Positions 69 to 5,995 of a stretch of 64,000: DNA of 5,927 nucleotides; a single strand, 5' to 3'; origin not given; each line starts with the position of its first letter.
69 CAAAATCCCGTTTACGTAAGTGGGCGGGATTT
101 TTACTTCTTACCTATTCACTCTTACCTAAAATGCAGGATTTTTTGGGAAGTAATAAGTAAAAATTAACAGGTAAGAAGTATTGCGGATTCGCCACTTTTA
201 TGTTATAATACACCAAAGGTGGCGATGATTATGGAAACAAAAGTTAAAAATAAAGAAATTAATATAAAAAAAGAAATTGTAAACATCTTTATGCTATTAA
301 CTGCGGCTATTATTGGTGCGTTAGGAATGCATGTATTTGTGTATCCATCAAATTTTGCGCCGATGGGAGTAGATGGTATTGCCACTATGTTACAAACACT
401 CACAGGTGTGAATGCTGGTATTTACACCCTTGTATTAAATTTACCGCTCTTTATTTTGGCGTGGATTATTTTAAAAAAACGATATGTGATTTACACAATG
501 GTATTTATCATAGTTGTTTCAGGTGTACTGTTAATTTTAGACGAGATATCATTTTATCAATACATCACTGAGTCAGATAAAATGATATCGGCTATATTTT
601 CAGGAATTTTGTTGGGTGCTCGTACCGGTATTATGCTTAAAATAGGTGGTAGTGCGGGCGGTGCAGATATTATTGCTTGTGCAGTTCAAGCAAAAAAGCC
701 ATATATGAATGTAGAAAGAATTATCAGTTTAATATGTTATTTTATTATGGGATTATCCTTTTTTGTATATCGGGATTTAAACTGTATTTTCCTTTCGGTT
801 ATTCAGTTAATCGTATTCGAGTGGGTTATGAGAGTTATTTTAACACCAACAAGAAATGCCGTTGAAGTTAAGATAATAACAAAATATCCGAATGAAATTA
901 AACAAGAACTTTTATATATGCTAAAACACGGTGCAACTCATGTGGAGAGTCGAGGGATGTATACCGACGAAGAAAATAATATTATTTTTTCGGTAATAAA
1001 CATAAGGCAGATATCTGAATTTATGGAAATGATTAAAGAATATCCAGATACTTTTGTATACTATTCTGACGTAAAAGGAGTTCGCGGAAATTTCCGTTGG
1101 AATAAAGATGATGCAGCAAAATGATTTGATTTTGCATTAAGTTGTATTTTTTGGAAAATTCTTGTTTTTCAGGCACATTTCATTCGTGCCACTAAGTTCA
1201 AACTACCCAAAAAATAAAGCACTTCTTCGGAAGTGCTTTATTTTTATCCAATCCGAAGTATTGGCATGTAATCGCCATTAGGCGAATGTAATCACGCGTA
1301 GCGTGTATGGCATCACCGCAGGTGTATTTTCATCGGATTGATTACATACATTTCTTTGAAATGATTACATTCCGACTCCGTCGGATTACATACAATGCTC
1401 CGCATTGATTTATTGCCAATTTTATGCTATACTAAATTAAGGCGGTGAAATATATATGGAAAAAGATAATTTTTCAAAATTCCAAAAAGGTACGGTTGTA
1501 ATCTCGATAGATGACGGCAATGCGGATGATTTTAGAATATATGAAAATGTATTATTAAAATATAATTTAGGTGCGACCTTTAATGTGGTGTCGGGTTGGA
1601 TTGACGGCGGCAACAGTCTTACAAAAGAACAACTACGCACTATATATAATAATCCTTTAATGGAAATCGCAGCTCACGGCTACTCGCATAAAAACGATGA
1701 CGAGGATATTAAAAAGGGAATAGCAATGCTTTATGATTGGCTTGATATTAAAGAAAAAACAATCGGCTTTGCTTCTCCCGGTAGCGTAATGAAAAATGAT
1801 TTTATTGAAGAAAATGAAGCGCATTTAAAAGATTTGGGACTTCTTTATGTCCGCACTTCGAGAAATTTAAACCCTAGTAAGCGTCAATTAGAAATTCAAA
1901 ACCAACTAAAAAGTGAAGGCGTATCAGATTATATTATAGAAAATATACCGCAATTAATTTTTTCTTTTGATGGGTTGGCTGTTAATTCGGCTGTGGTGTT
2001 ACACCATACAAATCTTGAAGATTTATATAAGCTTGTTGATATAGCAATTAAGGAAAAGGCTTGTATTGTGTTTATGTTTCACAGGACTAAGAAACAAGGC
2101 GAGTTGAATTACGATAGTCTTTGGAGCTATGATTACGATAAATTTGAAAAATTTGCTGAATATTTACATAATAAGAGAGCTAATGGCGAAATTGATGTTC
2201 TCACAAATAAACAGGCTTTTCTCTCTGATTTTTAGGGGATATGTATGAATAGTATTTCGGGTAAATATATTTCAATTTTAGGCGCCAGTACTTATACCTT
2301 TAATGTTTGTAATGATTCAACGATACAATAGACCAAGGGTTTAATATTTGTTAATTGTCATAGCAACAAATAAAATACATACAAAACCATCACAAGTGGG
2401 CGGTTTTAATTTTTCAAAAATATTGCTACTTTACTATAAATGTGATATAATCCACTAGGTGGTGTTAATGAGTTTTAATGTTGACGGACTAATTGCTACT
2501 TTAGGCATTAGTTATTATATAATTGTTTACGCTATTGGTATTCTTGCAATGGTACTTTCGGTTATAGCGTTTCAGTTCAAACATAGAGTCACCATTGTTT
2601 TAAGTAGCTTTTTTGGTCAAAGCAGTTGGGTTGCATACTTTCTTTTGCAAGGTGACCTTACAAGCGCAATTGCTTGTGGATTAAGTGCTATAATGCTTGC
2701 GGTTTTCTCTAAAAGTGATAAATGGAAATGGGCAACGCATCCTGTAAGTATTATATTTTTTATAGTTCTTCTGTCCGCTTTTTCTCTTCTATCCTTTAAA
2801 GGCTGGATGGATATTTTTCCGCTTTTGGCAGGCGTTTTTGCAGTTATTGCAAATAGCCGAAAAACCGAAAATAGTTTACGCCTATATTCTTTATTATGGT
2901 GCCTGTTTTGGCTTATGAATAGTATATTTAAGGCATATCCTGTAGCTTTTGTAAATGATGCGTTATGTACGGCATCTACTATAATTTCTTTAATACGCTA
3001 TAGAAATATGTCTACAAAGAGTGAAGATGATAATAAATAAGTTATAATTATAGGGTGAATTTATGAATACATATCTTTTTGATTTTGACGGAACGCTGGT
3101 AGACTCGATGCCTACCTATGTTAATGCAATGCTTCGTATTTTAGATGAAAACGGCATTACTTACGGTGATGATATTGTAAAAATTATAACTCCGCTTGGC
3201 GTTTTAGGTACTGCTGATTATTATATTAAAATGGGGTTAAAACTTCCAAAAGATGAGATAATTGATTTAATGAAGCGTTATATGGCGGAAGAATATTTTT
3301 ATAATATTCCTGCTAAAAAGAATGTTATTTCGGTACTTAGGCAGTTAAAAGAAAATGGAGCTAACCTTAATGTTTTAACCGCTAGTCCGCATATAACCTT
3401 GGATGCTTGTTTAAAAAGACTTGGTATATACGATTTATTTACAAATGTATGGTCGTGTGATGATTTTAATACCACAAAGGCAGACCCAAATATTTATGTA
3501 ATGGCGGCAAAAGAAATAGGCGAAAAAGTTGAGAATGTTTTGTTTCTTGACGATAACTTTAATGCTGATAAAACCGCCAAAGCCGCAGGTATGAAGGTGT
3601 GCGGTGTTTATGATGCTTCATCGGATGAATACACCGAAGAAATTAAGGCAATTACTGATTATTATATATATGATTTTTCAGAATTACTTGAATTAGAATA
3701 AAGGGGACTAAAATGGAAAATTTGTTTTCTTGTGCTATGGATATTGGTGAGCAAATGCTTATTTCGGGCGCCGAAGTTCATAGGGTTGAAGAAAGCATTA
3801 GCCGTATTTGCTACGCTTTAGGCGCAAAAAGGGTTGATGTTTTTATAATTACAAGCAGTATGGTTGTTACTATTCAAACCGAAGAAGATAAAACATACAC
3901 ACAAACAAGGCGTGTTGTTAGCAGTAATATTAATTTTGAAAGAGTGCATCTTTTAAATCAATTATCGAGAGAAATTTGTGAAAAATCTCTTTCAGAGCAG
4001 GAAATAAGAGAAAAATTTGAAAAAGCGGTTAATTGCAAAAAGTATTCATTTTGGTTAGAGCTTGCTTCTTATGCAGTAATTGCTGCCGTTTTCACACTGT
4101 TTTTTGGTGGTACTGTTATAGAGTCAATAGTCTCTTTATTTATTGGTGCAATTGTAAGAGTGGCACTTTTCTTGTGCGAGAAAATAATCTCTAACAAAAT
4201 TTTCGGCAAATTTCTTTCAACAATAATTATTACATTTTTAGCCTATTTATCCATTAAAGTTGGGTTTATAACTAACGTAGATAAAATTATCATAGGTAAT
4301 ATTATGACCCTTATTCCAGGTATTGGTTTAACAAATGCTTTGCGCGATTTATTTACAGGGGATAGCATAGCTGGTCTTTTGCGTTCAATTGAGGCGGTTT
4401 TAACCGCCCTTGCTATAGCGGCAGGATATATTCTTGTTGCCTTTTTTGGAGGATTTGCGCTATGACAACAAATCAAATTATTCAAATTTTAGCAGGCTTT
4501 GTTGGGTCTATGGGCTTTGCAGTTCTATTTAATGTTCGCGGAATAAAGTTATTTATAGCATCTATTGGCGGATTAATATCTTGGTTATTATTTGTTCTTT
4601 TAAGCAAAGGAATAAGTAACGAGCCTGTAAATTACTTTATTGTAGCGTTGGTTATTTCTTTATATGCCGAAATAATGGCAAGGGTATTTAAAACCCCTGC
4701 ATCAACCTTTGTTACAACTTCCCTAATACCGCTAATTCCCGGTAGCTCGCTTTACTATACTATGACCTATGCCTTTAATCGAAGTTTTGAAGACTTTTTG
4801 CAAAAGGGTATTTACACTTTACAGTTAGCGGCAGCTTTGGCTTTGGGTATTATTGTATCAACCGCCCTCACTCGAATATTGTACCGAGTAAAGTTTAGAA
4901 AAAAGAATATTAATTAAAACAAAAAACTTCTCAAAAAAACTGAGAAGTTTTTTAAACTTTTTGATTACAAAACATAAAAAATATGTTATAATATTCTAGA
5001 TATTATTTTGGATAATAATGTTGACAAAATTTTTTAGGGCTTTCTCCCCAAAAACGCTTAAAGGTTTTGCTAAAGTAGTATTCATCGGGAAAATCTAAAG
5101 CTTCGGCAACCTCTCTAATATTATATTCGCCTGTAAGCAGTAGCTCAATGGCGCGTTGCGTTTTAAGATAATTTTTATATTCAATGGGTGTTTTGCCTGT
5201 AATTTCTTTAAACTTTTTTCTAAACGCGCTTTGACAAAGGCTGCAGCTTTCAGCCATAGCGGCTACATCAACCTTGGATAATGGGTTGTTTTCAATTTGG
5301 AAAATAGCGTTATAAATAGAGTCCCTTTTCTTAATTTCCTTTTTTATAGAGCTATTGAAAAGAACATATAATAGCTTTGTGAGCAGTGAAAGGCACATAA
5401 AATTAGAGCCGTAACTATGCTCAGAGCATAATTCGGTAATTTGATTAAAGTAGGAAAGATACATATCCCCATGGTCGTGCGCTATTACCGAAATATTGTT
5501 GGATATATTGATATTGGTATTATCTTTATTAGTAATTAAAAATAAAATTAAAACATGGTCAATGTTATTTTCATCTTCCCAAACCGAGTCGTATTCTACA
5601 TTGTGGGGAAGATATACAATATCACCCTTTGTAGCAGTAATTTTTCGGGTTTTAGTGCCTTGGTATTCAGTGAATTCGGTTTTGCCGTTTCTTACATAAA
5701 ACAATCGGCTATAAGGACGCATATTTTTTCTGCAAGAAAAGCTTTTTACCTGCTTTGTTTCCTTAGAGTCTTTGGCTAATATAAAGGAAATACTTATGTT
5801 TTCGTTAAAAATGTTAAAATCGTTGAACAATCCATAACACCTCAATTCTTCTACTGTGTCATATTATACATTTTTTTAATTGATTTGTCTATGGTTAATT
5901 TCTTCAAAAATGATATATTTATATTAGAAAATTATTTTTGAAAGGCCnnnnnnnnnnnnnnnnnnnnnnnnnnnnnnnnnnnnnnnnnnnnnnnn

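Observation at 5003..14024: AraC-flanked operon coupling three Gfo/Idh/MocA dehydrogenases and a Hyi/IolI-like TIM-barrel enzyme to an orphan glycyl radical enzyme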

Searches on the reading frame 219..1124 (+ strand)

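Call 80: search_protein_families(library=pfam, proteins=[window:219-1124:+], max_evalue=0.001)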
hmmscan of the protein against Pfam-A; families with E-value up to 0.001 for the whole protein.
window:219-1124:+ (301 aa): 2 families
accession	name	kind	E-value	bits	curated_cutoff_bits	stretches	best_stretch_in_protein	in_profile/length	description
PF02588.21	YitT_membrane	-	1.9e-41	142.2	24.3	1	22-231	1-204/205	Uncharacterised 5xTM membrane BCR, YitT family COG1284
PF10035.14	DUF2179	-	2.4e-11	43.7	22.8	1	237-290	1-55/55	Uncharacterized protein conserved in bacteria (DUF2179)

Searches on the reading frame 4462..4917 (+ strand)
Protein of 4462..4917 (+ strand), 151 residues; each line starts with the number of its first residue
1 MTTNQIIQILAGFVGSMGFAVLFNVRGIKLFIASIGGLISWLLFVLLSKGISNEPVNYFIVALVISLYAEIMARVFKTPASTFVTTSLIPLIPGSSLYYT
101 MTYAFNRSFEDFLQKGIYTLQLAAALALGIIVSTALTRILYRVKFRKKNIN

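Call 80: search_protein_families(library=pfam, proteins=[window:4462-4917:+], max_evalue=0.001)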
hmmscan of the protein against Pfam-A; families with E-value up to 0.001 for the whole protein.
window:4462-4917:+ (151 aa): 2 families
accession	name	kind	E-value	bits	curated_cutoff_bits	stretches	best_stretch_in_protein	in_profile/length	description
PF12821.13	ThrE_2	-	6.2e-31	107.8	27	1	8-134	1-127/129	Threonine/Serine exporter, ThrE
PF06738.18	ThrE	-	5.9e-11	42.7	26.3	1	4-136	107-240/241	Putative threonine/serine exporter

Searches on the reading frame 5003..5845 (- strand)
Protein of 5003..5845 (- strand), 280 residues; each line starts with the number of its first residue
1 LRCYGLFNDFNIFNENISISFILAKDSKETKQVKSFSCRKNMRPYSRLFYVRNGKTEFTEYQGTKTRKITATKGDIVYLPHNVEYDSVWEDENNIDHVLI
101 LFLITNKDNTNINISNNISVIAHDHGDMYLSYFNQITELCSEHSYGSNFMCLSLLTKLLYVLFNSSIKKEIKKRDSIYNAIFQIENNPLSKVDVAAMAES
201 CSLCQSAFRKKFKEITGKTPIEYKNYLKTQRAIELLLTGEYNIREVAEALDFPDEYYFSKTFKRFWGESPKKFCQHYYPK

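Call 4: search_protein_families(library=pfam, proteins=[window:5003-5845:-])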
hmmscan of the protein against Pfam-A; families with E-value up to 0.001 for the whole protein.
window:5003-5845:- (280 aa): 2 families
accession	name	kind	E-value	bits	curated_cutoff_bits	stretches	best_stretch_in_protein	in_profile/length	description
PF12833.13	HTH_18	-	3.1e-14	53.5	33.6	1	199-273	3-77/80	Helix-turn-helix domain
PF00165.29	HTH_AraC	-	2.2e-13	50.4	26.6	2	238-273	6-40/42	Bacterial regulatory helix-turn-helix proteins, AraC family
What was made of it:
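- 5003..5845 (-): AraC-family regulator, divergent from the operon; probable activator of it. It has HTH_18 and HTH_AraC domains (call 4).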

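Call 5: search_protein_families(library=ncbifam, proteins=[window:5003-5845:-])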
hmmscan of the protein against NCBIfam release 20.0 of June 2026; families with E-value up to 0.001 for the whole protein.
window:5003-5845:- (280 aa): 17 families
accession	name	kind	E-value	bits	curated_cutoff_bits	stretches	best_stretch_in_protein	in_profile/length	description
NF007860.0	PRK10572.1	equivalog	4.9e-16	58.4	208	1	120-276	127-284/292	arabinose operon transcriptional regulator AraC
TIGR04094.1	adjacent_YSIRK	equivalog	1.7e-14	53.6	200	1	161-273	269-382/383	YSIRK-targeted surface antigen transcriptional regulator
NF049932.1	TranspRegBtr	equivalog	6e-14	51.5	900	1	110-274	99-263/531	bacillibactin transport transcriptional regulator Btr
NF010028.0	PRK13503.1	equivalog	1.8e-13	50.5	288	1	152-275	147-271/278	HTH-type transcriptional activator RhaS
NF006902.0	PRK09393.1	equivalog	3.7e-08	32.9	425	1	174-276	219-321/327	transcriptional regulator FtrA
NF010026.0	PRK13501.1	equivalog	3.7e-08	32.9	363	1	190-277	191-278/290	HTH-type transcriptional activator RhaR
NF040475.1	chlor_reg_RclR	equivalog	1.2e-07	31.3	400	1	177-273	179-275/284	reactive chlorine-specific transcriptional regulator RclR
NF033869.1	viru_reg_Rsp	equivalog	4.3e-07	28.8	400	1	176-274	148-246/701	AraC family transcriptional regulator Rsp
TIGR02297.1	HpaA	equivalog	3e-06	26.7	274.65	1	129-275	134-286/287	4-hydroxyphenylacetate catabolism regulatory protein HpaA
NF047788.1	TransRegPocR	equivalog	4.5e-06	26.1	500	1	172-276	186-290/296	transcriptional regulator PocR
NF010025.2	PRK13500.1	equivalog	1.3e-05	25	525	1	192-275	195-276/282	HTH-type transcriptional activator RhaR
NF047455.1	TF_Staph_AryK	equivalog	2.4e-05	22.8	850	1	70-277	43-259/759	transcriptional regulator AryK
NF049968.1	QhpR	equivalog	5.4e-05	22.5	250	1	224-273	234-283/284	AraC-like transcriptional regulator QhpR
NF011964.0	PRK15435.1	equivalog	0.00033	19.8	345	1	172-273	82-180/354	bifunctional DNA-binding transcriptional regulator/O6-methylguanine-DNA methyltransferase Ada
NF050186.1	TransRegGliRPseudo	equivalog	0.0008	18.9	570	0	229-275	289-335/338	AraC family transcriptional regulator GliR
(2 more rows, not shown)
